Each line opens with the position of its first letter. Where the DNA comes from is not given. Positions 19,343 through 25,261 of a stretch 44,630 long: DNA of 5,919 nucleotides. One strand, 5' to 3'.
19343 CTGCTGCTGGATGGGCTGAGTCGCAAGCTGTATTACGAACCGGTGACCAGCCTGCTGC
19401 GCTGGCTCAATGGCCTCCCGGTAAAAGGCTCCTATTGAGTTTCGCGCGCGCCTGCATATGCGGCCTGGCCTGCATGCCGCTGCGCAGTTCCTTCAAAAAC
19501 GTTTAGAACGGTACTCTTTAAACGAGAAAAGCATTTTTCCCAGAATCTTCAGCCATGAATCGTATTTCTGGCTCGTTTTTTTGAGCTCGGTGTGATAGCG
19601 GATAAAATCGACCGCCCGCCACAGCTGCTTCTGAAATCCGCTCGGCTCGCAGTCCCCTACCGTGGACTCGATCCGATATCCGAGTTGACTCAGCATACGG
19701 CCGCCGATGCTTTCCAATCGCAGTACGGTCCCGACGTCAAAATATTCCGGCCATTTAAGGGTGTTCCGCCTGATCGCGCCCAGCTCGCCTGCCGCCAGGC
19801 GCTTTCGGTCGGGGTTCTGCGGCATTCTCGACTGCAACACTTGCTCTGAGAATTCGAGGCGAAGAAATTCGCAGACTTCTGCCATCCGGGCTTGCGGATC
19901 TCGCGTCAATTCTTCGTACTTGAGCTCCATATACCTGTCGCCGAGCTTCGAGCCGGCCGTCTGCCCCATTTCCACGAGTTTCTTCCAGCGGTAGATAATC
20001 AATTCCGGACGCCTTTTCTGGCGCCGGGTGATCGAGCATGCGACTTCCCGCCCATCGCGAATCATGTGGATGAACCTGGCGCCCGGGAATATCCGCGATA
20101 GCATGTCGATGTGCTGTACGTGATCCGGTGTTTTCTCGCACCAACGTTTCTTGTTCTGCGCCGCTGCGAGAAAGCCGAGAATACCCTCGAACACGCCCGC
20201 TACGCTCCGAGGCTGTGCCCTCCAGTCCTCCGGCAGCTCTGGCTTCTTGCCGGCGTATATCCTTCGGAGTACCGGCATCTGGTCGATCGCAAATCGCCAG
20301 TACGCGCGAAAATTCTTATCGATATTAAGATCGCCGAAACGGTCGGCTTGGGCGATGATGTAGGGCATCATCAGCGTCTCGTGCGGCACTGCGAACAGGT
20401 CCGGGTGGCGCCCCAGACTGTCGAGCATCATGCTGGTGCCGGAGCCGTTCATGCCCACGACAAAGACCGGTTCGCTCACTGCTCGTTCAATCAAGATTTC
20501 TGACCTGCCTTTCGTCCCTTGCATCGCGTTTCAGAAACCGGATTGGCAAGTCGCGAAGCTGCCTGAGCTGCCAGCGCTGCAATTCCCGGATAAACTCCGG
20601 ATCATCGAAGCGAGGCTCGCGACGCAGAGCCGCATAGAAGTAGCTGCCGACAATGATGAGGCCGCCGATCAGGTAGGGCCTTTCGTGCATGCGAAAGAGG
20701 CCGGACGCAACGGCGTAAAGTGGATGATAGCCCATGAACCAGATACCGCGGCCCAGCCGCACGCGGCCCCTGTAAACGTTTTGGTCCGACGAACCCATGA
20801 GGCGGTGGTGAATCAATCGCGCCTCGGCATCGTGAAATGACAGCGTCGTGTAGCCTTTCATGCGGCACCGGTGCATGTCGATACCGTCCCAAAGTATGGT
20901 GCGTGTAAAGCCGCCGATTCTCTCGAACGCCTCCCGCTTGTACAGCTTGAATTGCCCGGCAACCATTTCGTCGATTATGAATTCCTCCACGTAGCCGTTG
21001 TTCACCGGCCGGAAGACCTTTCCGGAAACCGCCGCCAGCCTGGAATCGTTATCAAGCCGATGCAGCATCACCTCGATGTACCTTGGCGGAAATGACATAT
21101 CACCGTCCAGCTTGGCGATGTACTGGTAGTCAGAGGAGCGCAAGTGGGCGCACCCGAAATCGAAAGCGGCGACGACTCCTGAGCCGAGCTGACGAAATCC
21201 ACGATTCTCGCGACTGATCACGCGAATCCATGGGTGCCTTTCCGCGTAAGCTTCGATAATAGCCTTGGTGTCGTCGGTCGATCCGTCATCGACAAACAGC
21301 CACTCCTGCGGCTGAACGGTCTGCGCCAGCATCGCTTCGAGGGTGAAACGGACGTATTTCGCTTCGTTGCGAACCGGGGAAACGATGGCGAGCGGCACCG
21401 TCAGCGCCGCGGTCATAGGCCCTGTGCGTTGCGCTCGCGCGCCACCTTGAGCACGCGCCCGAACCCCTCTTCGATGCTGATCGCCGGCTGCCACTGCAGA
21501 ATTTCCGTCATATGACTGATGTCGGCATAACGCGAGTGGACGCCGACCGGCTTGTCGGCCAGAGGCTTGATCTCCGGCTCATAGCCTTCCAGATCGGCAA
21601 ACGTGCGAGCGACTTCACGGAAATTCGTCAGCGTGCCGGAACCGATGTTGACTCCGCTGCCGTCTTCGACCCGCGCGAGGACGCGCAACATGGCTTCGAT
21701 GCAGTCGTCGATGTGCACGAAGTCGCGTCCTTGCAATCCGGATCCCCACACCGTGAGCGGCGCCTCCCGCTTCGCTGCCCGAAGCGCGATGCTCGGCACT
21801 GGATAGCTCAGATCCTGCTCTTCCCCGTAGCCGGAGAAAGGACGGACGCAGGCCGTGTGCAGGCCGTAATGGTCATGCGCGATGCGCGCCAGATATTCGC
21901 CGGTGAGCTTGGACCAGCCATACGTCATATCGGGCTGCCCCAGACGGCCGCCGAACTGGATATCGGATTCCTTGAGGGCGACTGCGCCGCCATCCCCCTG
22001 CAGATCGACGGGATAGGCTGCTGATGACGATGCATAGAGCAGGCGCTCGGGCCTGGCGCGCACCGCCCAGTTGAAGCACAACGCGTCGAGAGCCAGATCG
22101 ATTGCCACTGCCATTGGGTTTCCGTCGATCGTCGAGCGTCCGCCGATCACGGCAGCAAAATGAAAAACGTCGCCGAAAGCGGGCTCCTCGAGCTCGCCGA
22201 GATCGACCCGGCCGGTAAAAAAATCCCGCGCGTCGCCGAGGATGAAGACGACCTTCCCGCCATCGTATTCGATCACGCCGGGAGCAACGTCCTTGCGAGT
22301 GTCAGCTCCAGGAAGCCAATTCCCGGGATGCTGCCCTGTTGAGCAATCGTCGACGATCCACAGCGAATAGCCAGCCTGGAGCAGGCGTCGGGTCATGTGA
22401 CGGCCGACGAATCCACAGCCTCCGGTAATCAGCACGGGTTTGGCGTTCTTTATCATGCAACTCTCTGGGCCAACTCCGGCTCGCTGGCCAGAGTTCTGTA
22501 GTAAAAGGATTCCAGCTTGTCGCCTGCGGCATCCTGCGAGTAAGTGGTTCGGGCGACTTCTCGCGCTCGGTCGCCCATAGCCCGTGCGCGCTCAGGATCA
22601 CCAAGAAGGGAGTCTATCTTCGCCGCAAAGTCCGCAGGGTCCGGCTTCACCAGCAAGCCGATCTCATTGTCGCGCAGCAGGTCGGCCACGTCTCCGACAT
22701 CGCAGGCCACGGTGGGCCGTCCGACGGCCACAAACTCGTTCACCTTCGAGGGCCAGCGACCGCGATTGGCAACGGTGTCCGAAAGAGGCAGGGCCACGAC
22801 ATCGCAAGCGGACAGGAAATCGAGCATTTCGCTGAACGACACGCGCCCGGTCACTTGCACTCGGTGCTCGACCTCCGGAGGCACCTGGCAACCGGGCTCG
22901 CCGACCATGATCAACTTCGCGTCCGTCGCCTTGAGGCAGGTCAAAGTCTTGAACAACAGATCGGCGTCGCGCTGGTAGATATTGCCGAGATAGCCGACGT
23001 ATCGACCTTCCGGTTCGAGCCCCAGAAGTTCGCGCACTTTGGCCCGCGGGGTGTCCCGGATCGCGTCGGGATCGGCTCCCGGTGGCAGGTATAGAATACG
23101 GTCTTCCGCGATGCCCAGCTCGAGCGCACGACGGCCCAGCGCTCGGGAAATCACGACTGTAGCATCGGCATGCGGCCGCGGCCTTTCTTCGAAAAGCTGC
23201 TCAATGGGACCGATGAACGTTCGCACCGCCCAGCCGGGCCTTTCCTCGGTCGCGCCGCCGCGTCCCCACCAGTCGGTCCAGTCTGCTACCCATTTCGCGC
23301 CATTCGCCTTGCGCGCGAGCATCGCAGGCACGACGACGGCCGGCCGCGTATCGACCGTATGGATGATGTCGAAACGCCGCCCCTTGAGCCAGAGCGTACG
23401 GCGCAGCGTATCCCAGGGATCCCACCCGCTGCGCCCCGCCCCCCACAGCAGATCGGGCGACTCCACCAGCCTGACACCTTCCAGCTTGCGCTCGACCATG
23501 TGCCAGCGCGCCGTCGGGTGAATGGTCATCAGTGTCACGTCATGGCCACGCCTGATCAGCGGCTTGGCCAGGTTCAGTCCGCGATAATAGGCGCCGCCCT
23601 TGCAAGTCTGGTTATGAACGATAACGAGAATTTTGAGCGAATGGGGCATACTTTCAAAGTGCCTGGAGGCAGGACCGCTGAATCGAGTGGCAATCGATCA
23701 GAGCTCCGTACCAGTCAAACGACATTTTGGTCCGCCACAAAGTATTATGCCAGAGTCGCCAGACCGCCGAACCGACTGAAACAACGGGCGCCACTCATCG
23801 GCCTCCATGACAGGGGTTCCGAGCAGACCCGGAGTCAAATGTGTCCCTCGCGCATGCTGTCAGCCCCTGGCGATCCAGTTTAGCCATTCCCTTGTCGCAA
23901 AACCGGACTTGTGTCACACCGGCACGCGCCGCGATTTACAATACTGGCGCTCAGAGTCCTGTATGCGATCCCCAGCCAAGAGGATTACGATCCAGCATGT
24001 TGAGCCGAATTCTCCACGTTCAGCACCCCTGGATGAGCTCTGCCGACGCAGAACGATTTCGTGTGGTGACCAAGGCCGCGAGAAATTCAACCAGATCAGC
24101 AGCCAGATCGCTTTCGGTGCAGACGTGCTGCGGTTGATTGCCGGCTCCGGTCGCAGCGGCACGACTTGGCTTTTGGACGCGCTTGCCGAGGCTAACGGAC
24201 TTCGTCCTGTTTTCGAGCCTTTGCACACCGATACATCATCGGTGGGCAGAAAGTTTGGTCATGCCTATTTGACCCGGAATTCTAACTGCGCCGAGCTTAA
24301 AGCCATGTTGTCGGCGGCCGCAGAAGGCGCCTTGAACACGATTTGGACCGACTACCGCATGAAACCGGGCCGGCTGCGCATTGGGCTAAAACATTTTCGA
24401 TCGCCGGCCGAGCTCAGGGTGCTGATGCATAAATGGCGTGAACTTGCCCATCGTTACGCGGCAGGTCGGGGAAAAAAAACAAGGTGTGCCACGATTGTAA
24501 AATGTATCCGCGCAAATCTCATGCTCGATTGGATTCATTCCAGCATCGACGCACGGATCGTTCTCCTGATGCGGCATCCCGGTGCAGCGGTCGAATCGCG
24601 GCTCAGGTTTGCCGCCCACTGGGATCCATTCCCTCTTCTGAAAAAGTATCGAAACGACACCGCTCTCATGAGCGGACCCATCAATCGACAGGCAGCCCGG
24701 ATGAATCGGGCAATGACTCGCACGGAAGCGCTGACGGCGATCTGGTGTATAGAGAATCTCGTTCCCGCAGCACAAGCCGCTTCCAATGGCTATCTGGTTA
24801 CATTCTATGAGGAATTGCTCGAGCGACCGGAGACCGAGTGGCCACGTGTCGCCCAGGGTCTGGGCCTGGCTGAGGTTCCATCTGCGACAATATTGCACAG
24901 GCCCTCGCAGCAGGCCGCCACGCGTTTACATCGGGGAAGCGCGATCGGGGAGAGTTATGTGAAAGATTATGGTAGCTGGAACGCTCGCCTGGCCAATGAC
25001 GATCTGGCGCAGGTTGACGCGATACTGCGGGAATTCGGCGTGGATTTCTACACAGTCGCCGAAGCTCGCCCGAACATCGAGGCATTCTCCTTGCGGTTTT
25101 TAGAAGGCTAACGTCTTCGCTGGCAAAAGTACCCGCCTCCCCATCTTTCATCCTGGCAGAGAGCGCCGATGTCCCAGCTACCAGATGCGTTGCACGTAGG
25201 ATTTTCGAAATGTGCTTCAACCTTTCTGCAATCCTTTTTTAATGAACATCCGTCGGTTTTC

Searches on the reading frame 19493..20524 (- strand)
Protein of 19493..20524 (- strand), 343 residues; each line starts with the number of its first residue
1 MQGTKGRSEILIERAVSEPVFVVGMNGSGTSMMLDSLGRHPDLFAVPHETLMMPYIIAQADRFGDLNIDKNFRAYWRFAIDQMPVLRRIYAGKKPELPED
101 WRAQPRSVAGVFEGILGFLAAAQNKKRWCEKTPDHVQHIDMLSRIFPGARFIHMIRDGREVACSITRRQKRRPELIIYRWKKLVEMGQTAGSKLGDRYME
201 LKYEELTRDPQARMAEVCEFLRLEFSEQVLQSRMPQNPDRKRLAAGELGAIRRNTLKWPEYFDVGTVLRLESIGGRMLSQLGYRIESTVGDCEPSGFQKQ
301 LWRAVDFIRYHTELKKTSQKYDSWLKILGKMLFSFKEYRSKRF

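Call 10: search_protein_families(library=ncbifam, proteins=[window:19493-20524:-], max_evalue=0.0001)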
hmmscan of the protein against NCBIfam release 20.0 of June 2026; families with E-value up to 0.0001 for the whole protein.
window:19493-20524:- (343 aa): 1 family
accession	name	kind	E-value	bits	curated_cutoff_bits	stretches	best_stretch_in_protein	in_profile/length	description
NF052394.1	NodProtNoeE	equivalog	2.6e-05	23.1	500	0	118-165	91-137/387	nodulation protein NoeE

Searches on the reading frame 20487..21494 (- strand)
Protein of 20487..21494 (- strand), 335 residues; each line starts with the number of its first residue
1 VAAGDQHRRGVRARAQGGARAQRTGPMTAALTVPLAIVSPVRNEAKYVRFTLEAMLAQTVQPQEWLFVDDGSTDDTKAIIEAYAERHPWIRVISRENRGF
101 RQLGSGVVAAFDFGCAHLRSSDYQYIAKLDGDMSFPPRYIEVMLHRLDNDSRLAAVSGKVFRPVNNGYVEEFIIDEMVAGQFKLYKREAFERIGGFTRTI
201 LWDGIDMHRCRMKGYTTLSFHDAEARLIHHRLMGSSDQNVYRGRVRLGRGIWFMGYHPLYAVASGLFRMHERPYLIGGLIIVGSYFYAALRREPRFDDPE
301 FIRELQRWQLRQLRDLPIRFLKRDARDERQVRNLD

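Call 10: search_protein_families(library=ncbifam, proteins=[window:20487-21494:-], max_evalue=0.0001)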
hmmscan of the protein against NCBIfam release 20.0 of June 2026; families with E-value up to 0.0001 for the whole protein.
window:20487-21494:- (335 aa): 11 families
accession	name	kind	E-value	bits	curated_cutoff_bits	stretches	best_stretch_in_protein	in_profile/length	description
TIGR03937.1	PgaC_IcaA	equivalog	2.4e-15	56.4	422.3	1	29-159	41-162/407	poly-beta-1,6-N-acetyl-D-glucosamine synthase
NF007482.0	PRK10073.1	equivalog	5e-12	45.5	423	1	34-138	7-101/334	glycosyltransferase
TIGR03469.1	HpnB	hypoth_equivalog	1.1e-09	37.8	379.25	1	33-185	44-196/386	hopene-associated glycosyltransferase HpnB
NF047683.1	TeichurnBiosyTuaG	equivalog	1.4e-09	38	400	1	35-143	8-107/252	teichuronic acid biosynthesis protein TuaG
TIGR03965.1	mycofact_glyco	equivalog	2.4e-08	33.3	280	1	34-166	75-198/467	mycofactocin biosynthesis glycosyltransferase MftF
NF041875.1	EPS_EpsD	equivalog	1e-07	31.7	370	1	35-150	1-107/325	exopolysaccharide biosynthesis glycosyltransferase EpsD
NF045692.1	OglycostaseCruG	equivalog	1.8e-07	30.5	600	1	31-141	39-146/386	2'-O-glycosyltransferase CruG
NF047588.1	GlcsyltransPgfSStrep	equivalog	2.3e-07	30.3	500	1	35-149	3-112/308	glycosyltransferase PgfS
TIGR04283.1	glyco_like_mftF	equivalog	4.1e-07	29.8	182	1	35-110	1-71/221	TIGR04283 family arsenosugar biosynthesis glycosyltransferase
NF053739.1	GlytfEpsEBac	equivalog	9.4e-07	28.1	450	1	37-157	5-117/265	glycosyltransferase EpsE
NF053846.1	glyco_with_XrtP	equivalog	4.2e-05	22.4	520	1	38-102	46-109/440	XrtP-associated glycosyltransferase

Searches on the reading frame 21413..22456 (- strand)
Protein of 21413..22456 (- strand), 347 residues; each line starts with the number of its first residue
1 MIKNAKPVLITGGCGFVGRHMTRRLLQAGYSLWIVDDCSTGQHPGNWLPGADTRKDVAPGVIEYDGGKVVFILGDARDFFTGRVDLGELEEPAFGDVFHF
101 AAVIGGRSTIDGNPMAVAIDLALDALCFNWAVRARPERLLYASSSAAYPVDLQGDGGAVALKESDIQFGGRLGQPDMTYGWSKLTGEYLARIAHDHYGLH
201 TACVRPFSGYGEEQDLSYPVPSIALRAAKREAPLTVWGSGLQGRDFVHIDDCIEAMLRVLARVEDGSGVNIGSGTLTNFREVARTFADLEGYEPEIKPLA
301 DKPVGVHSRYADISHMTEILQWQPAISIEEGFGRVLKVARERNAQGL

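Call 10: search_protein_families(library=ncbifam, proteins=[window:21413-22456:-], max_evalue=0.0001)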
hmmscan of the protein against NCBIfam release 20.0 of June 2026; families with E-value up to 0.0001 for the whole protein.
window:21413-22456:- (347 aa): 16 families
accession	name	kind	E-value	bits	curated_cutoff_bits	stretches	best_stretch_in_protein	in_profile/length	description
NF047922.1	GDPFucSynFcl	equivalog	3.8e-23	82.4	500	1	96-335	56-297/308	GDP-L-fucose synthase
TIGR01181.1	dTDP_gluc_dehyt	equivalog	2e-21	76.4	365.1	1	174-336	146-308/321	dTDP-glucose 4,6-dehydratase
TIGR02197.1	heptose_epim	equivalog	4.1e-19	68.9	274.6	1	8-334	1-308/316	ADP-glyceromanno-heptose 6-epimerase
TIGR01179.1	galE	equivalog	1.5e-16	60.2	262.3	1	8-326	2-311/332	UDP-glucose 4-epimerase GalE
TIGR04180.1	EDH_00030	hypoth_equivalog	6.3e-14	51.7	475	1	8-325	1-295/297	NAD-dependent 4,6-dehydratase LegB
NF007490.0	PRK10084.1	subfamily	2.3e-11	43.3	649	1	175-335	163-330/361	dTDP-glucose 4,6-dehydratase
NF007582.0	PRK10217.1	equivalog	4e-10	39.3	698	1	174-307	155-282/355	dTDP-glucose 4,6-dehydratase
TIGR03466.1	HpnA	hypoth_equivalog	1.2e-09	37.6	367.65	0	7-33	2-28/327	hopanoid-associated sugar epimerase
NF011728.1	PRK15181.1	equivalog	1.8e-09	37.1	760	1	5-338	15-336/348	Vi polysaccharide biosynthesis UDP-N-acetylglucosaminuronic acid C-4 epimerase TviC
NF041293.1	G6PDh_Azf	equivalog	2.3e-07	30.5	400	1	127-205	98-178/252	NAD-dependent glucose-6-phosphate dehydrogenase Azf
NF007956.0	PRK10675.1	subfamily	5.8e-07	28.9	394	1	8-330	3-320/338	UDP-glucose 4-epimerase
NF008360.0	PRK11150.1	equivalog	8.8e-07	28.4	452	0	139-291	111-255/310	ADP-glyceromanno-heptose 6-epimerase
NF008872.0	PRK11908.1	equivalog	8.9e-07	28.2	294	0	226-337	203-333/349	bifunctional UDP-4-keto-pentose/UDP-xylose synthase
NF005998.1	PRK08125.1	equivalog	2.5e-06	26.2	777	0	2-33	312-344/649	bifunctional UDP-4-amino-4-deoxy-L-arabinose formyltransferase/UDP-glucuronic acid oxidase ArnA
TIGR01777.1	yfcH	hypoth_equivalog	4.3e-06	26.5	207.35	0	8-35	1-28/292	TIGR01777 family oxidoreductase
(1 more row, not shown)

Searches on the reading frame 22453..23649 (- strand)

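Call 10: search_protein_families(library=ncbifam, proteins=[window:22453-23649:-], max_evalue=0.0001)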
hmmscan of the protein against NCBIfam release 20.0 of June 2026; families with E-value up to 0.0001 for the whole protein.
window:22453-23649:- (398 aa): 13 families
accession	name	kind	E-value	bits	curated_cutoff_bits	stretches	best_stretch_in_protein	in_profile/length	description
TIGR04063.1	stp3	hypoth_equivalog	4.8e-16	58.6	442.05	1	154-378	151-387/397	TIGR04063 family PEP-CTERM/XrtA system glycosyltransferase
TIGR03449.1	mycothiol_MshA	equivalog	4.2e-13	49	462.5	1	181-386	186-403/406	D-inositol-3-phosphate glycosyltransferase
NF007640.0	PRK10307.1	subfamily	9e-13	47.9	276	1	153-377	164-398/411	WcaI family glycosyltransferase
NF041876.1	EPS_EpsE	equivalog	1.7e-11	44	400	1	260-375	274-385/389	exopolysaccharide biosynthesis GT4 family glycosyltransferase EpsE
NF047684.1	TeichurnBiosyTuaC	equivalog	2.2e-10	40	550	1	160-386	164-389/391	teichuronic acid biosynthesis protein TuaC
TIGR03088.1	stp2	hypoth_equivalog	2.1e-09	36.9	409.05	1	261-387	254-374/374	TIGR03088 family PEP-CTERM/XrtA system glycosyltransferase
TIGR03999.1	thiol_BshA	equivalog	6.3e-09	35.2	273.7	1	162-386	146-373/375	N-acetyl-alpha-D-glucosaminyl L-malate synthase BshA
TIGR02149.1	glgA_Coryne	subfamily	9.5e-09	34.8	302.4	1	303-383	299-387/391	glycogen synthase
NF053787.1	GlcN_PG_synth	equivalog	1.6e-08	33.8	480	1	162-384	145-357/361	N-acetylglucosaminyl phosphatidylglycerol synthase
NF038229.1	Glyco4_Geo_Pelo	equivalog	1.7e-07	30.6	400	1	265-387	221-337/338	GPMC system family 4 glycosyltransferase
TIGR03087.1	stp1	hypoth_equivalog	3.4e-07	29.8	316.65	1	242-375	258-386/397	TIGR03087 family PEP-CTERM/XrtA system glycosyltransferase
NF047676.1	TeichurnBiosyTuaH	equivalog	4.2e-07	29.2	550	1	203-367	202-369/384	teichuronic acid biosynthesis protein TuaH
NF038295.1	EPS_HpsP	equivalog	2.8e-05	23.3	550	1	260-383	266-384/388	hormogonium polysaccharide biosynthesis glycosyltransferase HpsP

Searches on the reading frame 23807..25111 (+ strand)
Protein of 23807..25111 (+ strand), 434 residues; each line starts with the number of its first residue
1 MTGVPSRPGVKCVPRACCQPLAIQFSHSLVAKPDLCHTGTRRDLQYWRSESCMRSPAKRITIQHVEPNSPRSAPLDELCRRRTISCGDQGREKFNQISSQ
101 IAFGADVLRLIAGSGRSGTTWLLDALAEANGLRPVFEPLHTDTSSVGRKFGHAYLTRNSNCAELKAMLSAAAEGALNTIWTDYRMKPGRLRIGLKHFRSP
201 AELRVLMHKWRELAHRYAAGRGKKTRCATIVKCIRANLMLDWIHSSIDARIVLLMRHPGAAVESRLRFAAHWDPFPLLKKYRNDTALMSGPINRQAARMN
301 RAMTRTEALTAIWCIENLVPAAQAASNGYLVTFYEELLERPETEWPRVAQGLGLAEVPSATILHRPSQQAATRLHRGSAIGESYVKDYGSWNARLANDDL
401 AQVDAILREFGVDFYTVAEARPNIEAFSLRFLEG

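Call 11: search_protein_families(library=ncbifam, proteins=[window:23807-25111:+], max_evalue=0.00001)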
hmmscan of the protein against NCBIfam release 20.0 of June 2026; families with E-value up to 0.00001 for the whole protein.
window:23807-25111:+ (434 aa): 0 families

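Call 51: search_protein_families(library=pfam, proteins=[window:23807-25111:+], max_evalue=1)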
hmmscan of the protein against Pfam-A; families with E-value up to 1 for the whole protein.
window:23807-25111:+ (434 aa): 2 families
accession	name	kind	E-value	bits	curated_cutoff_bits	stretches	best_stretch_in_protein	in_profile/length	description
PF13469.12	Sulfotransfer_3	-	2.9e-05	24.9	27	1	111-355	4-213/216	Sulfotransferase family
PF00685.33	Sulfotransfer_1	-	0.0012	18.7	22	1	110-355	5-182/255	Sulfotransferase domain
